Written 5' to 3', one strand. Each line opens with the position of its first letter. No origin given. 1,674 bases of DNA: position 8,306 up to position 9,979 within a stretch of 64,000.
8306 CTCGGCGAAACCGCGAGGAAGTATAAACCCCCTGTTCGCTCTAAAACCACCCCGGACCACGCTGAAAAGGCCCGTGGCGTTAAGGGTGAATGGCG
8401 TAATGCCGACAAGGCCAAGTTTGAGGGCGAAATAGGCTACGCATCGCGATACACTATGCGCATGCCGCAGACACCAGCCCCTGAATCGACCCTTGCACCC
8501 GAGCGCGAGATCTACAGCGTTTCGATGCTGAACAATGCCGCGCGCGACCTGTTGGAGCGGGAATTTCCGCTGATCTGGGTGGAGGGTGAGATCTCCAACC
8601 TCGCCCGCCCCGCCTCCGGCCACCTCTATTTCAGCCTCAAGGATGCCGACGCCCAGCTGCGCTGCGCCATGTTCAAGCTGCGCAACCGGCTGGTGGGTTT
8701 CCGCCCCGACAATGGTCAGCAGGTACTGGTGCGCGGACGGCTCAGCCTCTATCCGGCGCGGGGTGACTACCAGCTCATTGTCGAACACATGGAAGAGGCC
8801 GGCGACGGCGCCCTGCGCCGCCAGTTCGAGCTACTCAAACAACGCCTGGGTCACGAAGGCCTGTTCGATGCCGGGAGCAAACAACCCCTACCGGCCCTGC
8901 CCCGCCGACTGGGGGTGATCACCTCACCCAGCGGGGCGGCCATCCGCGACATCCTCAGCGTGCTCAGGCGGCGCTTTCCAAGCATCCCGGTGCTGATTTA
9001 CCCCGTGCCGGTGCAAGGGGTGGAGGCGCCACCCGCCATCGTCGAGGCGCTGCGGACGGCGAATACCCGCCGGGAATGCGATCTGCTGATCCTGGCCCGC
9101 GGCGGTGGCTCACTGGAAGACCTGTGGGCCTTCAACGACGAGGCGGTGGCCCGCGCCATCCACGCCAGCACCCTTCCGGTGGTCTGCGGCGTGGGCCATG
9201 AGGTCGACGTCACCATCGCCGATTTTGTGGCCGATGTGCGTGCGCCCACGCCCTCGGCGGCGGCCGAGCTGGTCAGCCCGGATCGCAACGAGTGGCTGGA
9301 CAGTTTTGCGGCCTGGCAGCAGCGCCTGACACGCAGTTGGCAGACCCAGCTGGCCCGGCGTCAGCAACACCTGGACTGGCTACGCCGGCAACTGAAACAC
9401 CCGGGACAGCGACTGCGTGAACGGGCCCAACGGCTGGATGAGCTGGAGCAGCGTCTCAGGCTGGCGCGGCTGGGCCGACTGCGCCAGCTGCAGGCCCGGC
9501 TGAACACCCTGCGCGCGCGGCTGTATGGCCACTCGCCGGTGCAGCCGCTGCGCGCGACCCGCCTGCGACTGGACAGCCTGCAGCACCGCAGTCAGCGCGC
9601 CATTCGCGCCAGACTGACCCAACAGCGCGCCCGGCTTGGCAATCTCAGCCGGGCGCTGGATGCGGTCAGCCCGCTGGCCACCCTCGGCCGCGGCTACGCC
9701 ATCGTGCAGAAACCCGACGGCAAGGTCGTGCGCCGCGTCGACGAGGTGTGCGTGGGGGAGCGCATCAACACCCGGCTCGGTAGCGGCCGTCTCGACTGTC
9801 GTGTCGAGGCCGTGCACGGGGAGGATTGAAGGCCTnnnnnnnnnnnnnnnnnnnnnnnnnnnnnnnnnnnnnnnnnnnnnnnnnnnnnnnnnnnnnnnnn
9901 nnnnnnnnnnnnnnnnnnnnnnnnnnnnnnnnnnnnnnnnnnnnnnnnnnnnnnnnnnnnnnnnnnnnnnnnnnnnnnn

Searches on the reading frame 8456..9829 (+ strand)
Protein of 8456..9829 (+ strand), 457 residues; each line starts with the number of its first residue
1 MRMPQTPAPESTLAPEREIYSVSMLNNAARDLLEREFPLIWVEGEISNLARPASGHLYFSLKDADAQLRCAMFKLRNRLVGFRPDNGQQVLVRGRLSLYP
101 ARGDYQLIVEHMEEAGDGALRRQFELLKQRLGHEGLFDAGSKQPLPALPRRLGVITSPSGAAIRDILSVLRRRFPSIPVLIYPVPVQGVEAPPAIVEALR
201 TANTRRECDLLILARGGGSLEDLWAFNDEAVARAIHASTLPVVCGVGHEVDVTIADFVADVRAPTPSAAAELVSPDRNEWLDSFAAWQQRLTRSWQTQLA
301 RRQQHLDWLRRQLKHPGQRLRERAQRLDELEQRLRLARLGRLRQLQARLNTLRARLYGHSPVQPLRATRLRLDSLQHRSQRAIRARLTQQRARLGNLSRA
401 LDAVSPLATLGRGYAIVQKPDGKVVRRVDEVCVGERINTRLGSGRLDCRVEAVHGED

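Call 59: search_protein_families(library=pfam, proteins=[window:8456-9829:+], max_evalue=0.001)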
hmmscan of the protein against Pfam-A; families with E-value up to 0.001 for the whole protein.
window:8456-9829:+ (457 aa): 3 families
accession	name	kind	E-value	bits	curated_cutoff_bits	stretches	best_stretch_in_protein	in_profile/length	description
PF02601.20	Exonuc_VII_L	-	3.8e-116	388.4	35.9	1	136-448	1-314/315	Exonuclease VII, large subunit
PF13742.12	tRNA_anti_2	-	2.8e-32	111.3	27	1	20-113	1-95/95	OB-fold nucleic acid binding domain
PF01336.31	tRNA_anti-codon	-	2.6e-11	43.7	27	1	40-114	1-74/75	OB-fold nucleic acid binding domain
